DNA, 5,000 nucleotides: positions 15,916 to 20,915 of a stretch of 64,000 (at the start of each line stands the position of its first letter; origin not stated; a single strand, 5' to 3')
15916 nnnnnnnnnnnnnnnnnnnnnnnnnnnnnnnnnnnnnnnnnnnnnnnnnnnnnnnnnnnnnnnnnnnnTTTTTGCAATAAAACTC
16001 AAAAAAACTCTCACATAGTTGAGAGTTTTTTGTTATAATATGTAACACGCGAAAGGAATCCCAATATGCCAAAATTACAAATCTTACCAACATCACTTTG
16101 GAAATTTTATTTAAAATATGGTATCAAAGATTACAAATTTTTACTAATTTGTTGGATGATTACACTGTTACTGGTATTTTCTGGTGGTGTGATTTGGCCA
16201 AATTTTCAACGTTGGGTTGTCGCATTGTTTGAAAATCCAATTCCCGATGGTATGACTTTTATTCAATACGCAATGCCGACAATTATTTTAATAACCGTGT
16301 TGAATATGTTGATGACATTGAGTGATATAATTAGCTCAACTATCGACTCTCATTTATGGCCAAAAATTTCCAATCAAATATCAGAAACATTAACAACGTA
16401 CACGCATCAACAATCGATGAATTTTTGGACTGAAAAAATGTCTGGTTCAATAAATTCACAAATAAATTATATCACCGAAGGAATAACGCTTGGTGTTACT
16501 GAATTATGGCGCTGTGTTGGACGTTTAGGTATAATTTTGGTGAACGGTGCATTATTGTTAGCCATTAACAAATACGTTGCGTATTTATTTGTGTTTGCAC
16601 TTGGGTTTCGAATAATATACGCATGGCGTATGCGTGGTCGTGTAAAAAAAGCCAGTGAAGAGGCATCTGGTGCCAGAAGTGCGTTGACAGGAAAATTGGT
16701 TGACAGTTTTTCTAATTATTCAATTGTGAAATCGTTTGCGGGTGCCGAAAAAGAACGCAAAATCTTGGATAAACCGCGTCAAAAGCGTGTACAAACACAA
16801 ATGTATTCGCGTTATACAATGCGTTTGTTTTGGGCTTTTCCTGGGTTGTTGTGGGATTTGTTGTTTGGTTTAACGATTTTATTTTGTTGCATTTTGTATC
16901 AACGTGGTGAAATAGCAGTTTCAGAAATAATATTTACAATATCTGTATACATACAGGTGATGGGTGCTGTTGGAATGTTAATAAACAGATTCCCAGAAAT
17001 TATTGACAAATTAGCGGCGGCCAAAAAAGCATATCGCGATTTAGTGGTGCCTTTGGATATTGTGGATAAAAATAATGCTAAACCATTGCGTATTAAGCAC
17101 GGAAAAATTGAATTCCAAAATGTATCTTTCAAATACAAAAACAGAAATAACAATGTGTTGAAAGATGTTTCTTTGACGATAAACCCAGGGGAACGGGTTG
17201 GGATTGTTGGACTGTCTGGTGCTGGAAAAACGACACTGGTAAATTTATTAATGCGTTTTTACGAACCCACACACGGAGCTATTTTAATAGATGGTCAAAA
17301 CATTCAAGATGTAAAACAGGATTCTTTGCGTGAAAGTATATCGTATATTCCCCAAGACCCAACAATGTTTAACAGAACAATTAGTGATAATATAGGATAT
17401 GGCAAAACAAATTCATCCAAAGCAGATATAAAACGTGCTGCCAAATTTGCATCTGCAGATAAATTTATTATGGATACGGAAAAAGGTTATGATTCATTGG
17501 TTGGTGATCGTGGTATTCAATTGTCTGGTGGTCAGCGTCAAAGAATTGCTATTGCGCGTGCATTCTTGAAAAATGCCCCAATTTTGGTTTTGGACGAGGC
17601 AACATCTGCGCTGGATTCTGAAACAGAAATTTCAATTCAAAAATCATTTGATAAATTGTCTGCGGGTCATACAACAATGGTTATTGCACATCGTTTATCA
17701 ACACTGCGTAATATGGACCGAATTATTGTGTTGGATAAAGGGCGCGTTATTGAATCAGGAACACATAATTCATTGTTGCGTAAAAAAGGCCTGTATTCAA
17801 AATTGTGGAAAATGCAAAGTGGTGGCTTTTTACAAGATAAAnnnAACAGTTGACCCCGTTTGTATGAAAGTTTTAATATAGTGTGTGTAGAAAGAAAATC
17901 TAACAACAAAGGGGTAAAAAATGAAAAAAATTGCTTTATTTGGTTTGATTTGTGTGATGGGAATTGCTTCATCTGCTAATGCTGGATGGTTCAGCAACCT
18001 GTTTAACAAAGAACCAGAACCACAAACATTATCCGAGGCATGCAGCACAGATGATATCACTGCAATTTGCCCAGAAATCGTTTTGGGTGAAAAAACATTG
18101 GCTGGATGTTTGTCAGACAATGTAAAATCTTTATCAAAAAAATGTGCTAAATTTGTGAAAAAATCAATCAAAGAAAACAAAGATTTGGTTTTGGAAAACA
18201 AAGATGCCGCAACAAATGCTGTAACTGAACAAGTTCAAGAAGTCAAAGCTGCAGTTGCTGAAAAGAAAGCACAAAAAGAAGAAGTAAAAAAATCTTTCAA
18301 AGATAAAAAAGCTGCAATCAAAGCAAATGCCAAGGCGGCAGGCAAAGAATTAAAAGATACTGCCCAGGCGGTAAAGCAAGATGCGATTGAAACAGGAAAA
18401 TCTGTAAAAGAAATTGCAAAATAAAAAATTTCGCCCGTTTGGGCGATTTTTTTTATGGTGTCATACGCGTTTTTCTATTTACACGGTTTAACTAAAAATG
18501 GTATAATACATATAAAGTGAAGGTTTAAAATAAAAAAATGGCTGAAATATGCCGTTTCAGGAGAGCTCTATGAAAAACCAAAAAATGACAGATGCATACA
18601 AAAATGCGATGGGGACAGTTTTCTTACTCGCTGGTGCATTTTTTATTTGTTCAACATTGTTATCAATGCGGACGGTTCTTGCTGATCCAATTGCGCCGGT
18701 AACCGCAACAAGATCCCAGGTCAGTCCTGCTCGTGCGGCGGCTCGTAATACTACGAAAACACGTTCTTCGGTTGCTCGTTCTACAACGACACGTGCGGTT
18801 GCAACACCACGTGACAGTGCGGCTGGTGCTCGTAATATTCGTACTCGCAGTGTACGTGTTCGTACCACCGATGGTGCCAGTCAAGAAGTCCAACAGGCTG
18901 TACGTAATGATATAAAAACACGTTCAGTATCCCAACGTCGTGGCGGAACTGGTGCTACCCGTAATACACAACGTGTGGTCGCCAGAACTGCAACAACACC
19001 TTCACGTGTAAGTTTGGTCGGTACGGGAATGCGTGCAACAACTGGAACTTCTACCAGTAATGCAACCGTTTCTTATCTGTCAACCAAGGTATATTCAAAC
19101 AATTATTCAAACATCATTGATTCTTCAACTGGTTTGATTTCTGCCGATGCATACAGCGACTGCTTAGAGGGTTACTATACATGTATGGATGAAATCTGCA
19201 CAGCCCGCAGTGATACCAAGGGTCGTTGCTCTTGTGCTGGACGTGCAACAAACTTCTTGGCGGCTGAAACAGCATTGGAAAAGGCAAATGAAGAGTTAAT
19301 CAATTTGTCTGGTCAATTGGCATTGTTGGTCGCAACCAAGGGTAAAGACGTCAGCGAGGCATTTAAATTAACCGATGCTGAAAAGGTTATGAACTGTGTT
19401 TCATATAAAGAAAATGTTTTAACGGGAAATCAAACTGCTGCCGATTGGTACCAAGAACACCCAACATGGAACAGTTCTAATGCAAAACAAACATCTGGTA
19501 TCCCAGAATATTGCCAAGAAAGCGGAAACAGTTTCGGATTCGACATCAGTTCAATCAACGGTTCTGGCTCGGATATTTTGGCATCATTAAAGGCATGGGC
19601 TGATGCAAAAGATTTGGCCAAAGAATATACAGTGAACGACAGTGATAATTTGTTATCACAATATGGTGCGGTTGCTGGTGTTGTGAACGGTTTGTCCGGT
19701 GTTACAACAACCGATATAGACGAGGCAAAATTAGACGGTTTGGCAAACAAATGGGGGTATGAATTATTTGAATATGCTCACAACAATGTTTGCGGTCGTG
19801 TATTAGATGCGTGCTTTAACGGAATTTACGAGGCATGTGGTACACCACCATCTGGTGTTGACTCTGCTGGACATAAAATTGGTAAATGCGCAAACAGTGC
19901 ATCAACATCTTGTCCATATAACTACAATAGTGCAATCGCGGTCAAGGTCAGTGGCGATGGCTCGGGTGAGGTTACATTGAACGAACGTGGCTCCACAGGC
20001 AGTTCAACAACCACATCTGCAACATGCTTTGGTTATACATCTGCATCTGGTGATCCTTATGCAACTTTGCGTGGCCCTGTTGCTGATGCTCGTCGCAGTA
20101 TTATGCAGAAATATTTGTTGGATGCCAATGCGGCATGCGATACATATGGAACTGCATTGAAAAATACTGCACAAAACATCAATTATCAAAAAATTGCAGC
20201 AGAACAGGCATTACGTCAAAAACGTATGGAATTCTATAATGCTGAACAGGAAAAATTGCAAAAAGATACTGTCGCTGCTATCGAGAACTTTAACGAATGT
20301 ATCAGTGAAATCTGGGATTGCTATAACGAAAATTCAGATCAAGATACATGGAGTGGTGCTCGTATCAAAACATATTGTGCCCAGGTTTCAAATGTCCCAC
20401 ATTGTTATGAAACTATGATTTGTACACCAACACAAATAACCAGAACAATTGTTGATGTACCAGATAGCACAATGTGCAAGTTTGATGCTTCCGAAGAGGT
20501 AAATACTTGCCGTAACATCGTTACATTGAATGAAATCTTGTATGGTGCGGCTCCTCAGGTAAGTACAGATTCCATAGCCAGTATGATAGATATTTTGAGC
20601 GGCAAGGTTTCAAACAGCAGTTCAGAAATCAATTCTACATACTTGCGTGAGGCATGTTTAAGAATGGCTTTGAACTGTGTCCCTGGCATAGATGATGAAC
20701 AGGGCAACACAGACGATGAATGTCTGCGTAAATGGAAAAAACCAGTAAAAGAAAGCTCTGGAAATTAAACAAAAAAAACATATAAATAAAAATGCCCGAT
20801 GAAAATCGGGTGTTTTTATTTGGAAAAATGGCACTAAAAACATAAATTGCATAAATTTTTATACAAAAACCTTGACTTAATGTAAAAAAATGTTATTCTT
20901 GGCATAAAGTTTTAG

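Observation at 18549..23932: Two large paralogous secreted proteins (Arg/Thr-rich disordered region plus Cys-rich domain, one with an EGF-type signature) bracket rplU-rpmA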

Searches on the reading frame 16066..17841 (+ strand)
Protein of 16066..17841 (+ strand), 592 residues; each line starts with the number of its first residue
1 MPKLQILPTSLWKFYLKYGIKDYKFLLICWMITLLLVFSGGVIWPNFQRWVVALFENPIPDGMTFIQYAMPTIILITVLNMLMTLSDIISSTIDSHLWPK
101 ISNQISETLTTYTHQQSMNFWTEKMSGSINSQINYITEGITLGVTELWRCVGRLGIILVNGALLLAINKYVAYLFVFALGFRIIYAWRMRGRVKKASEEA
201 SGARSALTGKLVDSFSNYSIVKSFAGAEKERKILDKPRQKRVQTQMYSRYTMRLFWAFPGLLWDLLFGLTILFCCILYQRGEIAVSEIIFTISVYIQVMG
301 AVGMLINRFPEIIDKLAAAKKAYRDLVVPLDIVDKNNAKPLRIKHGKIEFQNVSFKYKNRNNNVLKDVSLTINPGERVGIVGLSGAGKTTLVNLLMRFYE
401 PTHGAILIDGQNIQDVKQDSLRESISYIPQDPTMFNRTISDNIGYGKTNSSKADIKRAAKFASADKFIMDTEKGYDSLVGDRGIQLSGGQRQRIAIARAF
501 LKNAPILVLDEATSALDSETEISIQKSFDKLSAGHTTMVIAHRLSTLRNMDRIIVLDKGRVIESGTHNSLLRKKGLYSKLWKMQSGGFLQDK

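Call 22: search_protein_families(library=pfam, proteins=[window:16066-17841:+], max_evalue=0.01)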
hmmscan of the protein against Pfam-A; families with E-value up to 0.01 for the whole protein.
window:16066-17841:+ (592 aa): 6 families
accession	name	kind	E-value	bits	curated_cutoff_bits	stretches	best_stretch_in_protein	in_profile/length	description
PF00005.33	ABC_tran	-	1.1e-36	126.9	25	1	365-514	1-137/137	ABC transporter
PF00664.28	ABC_membrane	-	6.7e-13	49.4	28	1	31-302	2-274/274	ABC transporter transmembrane region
PF02463.25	SMC_N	-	1.7e-07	31.4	40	1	380-556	29-211/220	RecF/RecN/SMC N terminal domain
PF13191.12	AAA_16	-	0.0026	18.7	32.6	1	378-443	27-82/167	AAA ATPase domain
PF13479.12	AAA_24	-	0.0029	17.9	27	0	444-524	12-85/195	AAA domain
PF03613.19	EIID-AGA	-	0.0064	16.2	25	1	133-305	115-265/265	PTS system mannose/fructose/sorbose family IID component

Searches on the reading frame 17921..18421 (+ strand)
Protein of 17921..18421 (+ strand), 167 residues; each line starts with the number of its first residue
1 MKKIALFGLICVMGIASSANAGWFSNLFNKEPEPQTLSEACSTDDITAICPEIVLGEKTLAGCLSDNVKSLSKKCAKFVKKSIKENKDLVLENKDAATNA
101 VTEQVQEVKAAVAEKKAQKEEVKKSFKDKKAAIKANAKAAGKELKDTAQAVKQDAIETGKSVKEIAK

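Call 4: search_protein_families(library=pfam, proteins=[window:17921-18421:+], max_evalue=1)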
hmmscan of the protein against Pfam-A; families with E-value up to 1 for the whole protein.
window:17921-18421:+ (167 aa): 3 families
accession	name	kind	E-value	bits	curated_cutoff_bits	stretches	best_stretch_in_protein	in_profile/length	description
PF15686.10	LYRIC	-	0.012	15.6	30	1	5-148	51-182/426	Lysine-rich CEACAM1 co-isolated protein family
PF00839.22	Cys_rich_FGFR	-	0.039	14.5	22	1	36-71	23-57/58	Cysteine rich repeat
PF12717.13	Cnd1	-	0.096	13.2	26.4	1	112-150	53-92/162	non-SMC mitotic condensation complex subunit 1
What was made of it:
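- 17921..18424 (+): Small upstream secreted protein (167 aa; signal peptide, 4-Cys N-terminal part, Lys/Ala/Glu-rich tail). Syntenic in many relatives. It does not carry the A/B module. A weak Cys_rich_FGFR hit, E 0.039, below cut-off (call 4).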

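Call 52: search_protein_families(library=ncbifam, proteins=[window:17921-18421:+], max_evalue=0.1)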
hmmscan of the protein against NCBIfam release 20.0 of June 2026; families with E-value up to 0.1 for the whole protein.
window:17921-18421:+ (167 aa): 2 families
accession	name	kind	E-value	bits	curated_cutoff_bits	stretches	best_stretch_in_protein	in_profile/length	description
NF011546.0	PRK14976.1-3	equivalog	0.0085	15.4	347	1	45-111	173-241/297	5'-3' exonuclease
NF002642.0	PRK02315.1-3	equivalog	0.03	13.9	383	1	62-153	58-147/239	adaptor protein MecA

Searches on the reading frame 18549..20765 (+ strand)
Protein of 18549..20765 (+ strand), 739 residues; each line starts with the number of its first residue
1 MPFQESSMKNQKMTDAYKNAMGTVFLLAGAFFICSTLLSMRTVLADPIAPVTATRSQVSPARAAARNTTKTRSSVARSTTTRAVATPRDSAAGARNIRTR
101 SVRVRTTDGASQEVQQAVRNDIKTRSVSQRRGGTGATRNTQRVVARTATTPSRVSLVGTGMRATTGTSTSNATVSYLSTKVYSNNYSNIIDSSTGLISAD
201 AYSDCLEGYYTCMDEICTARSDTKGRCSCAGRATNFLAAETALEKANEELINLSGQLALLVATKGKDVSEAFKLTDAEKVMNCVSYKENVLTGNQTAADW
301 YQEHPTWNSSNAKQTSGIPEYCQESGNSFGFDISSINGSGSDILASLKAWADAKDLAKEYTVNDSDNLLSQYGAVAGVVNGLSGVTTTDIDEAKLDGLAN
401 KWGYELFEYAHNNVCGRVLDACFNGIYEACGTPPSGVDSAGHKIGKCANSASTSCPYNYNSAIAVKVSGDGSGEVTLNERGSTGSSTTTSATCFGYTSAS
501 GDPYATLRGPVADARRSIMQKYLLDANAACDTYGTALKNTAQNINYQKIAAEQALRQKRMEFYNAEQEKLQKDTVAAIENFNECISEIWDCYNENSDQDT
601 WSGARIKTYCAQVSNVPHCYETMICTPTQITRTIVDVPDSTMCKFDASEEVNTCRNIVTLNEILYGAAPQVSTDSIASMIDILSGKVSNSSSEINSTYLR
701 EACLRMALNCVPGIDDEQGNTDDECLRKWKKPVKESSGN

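Call 4: search_protein_families(library=pfam, proteins=[window:18549-20765:+], max_evalue=1)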
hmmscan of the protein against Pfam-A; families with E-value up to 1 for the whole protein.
window:18549-20765:+ (739 aa): 1 family
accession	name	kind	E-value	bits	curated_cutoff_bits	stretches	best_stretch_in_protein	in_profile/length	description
PF20282.3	CTD6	-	0.0016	19.3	26.4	1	532-616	11-99/130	C-terminal domain 6 of the ABC-three component (ABC-3C) systems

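Call 7: find_homologous_proteins(query=window:18549-20765:+)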
Query window:18549-20765:+ (739 aa): 1185 proteins with E <= 0.001 among 8000 candidates; the best 120 are listed.
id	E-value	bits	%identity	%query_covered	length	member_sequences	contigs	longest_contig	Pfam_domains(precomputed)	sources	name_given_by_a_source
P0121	0.0e+0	1630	100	99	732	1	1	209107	-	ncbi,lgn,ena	-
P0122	0.0e+0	1077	70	98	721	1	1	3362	-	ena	-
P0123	0.0e+0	1067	67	98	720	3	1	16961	-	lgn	-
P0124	0.0e+0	1066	69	98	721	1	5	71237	-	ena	-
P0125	0.0e+0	1063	68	98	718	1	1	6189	-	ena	-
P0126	0.0e+0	1061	70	98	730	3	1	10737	-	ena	-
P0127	0.0e+0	1061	70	98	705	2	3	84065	-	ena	-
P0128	0.0e+0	1056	69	98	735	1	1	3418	-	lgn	-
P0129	0.0e+0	1048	68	98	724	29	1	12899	-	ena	-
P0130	0.0e+0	1036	66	98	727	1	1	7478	-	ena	-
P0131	0.0e+0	1036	67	98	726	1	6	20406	-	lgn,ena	-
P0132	0.0e+0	1034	67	98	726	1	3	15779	-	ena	-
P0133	0.0e+0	1034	66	98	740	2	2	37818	-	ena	-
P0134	0.0e+0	1034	67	98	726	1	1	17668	-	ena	-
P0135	0.0e+0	1032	69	97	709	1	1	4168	-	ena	-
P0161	6.9e-263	892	63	94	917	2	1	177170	-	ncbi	-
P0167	1.7e-252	858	57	98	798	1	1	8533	-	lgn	-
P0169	3.9e-251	854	60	94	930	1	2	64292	-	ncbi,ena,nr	ncbi:MAG: hypothetical protein J5608_00905 [Alphaproteobacteria bacterium]|nr:hypothetical protein [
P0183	8.3e-246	836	58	97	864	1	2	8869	-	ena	-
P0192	9.8e-244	829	56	99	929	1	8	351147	-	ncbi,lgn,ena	-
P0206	2.2e-241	821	57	96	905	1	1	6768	-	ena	-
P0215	1.2e-238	812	57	99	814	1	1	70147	-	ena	-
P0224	2.3e-236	805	54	97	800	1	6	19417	-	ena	-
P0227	2.1e-235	802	56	99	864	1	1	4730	-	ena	-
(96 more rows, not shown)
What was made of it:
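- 18570..20768 (+): Gene A: 732-aa exported Cys-rich protein (the ORF extends back to 18549; the likely start is 18570). 100% match to P0121 (732 aa) and more than 1100 homologs in call 7.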

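Call 25: search_solved_structures(query=A2, max_evalue=1, show_alignments=2)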
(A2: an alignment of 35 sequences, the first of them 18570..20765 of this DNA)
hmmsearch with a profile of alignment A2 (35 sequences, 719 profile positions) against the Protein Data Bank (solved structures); distinct sequences matched with E-value up to 1: 5.
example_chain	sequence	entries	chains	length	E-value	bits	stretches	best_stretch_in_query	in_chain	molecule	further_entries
4nzw_A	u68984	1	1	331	0.15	13.9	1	624-680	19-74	Calcium-binding protein 39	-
1upk_A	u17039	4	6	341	0.17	13.7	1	624-680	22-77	MO25 PROTEIN | CALCIUM-BINDING PROTEIN 39 | Protein Mo25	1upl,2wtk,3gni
4o27_A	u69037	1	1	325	0.17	13.7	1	624-680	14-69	Calcium-binding protein 39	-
4fza_A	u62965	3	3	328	0.17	13.7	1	624-680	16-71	Calcium-binding protein 39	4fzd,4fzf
8vsu_A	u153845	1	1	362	0.18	13.6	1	624-680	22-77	Calcium-binding protein 39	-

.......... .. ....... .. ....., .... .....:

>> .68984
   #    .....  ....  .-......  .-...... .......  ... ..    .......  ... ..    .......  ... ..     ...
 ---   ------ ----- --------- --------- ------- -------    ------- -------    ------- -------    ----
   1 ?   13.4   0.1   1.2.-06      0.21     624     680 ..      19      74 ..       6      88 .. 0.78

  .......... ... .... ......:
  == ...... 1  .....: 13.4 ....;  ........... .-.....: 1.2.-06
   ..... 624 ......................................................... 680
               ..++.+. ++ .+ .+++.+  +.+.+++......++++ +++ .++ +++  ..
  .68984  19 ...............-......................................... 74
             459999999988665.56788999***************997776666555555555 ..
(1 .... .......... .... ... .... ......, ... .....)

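Call 34: predict_structure(alignment_id=A2)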
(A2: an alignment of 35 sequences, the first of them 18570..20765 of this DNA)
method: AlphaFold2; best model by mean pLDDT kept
length: 732 residues; sequences in the alignment: 35
mean_pLDDT: 56.2   pTM: 0.33
mean pLDDT of the five models: 56.2, 54.9, 54.0, 50.0, 47.4
residues with pLDDT >= 90: 3; 70-90: 228; 50-70: 194; < 50: 307
segments of 3 or more residues with pLDDT < 50: 1-6, 29-190, 213-219, 260-267, 338-340, 342-389, 417-426, 439-452, 473-501, 681-684, 708-715, 730-732
pLDDT, mean of each block of 10 residues (from residue 1): 49 59 53 38 29 32 29 30 28 33 35 30 31 30 28 25 28 30 41 62 70 49 61 70 66 56 45 76 83 81 77 77 58 51 41 38 37 35 39 62 69 53 49 58 38 59 60 40 36 44 56 70 71 75 75 75 82 89 87 84 79 81 66 77 76 87 67 71 63 85 65 58 69 36
secondary structure, 60 per line:
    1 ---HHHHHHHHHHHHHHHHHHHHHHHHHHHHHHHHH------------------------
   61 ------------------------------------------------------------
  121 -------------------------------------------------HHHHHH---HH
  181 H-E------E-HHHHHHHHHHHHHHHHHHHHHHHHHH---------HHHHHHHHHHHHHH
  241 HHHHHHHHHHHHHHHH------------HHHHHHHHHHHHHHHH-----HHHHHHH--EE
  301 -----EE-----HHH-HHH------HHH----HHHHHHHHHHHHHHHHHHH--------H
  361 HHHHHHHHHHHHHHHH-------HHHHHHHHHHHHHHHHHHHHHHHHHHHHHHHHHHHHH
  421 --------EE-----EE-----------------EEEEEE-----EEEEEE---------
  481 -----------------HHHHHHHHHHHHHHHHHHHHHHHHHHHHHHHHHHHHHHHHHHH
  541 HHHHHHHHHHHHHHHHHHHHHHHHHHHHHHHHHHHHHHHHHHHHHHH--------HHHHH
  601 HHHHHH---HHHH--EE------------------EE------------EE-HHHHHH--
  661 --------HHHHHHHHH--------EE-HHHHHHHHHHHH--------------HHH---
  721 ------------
elements in order (helices of 4 or more, strands of 3 or more residues): H4-36 H170-175 H192-217 H227-256 H269-284 H290-296 H333-351 H360-376 H384-420 E455-460 E466-471 H498-587 H596-606 H610-613 H653-658 H669-677 H689-700

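Call 50: search_protein_families(library=pfam, proteins=[P0161, P0169, P0192], max_evalue=1)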
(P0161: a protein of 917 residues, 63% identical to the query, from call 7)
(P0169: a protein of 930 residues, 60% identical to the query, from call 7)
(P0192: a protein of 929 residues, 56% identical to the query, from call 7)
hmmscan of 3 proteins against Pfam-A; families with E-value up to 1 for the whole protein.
P0161 (917 aa): 1 family
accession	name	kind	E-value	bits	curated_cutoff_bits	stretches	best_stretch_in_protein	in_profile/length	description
PF21671.2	CPL1-like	-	0.048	14.2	27.4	1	893-915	38-60/60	Protein CPL1-like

P0169 (930 aa): 0 families

P0192 (929 aa): 2 families
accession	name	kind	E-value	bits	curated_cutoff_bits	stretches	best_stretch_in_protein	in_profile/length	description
PF21671.2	CPL1-like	-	0.026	15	27.4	0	898-915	37-54/60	Protein CPL1-like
PF22001.1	MP31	-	0.45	11.1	27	0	888-897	4-13/31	PTEN upstream open reading frame MP31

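Call 52: search_protein_families(library=ncbifam, proteins=[window:18570-20765:+], max_evalue=0.1)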
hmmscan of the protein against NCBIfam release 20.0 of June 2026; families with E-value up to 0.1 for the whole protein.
window:18570-20765:+ (732 aa): 0 families
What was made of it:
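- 18570..20768 (+): No Pfam or NCBIfam family (calls 4, 52).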

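Call 84: search_protein_families(library=pfam, proteins=[P0167, P0224, P0215, P0183, P0206, P0227], max_evalue=0.01)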
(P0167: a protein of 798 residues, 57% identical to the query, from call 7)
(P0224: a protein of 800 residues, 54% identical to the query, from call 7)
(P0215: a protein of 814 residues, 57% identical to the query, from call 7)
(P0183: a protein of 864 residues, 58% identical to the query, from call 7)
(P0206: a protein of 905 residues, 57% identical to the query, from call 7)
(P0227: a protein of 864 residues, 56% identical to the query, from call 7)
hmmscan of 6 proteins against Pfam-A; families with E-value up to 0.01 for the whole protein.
P0167 (798 aa): 0 families

P0224 (800 aa): 1 family
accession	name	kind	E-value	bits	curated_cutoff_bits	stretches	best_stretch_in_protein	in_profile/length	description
PF09479.16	Flg_new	-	1.7e-05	25.3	27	1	740-795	13-64/65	Listeria-Bacteroides repeat domain (List_Bact_rpt)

P0215 (814 aa): 0 families

P0183 (864 aa): 0 families

P0206 (905 aa): 0 families

P0227 (864 aa): 0 families
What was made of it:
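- One A ortholog has a near-threshold Flg_new match (call 84).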
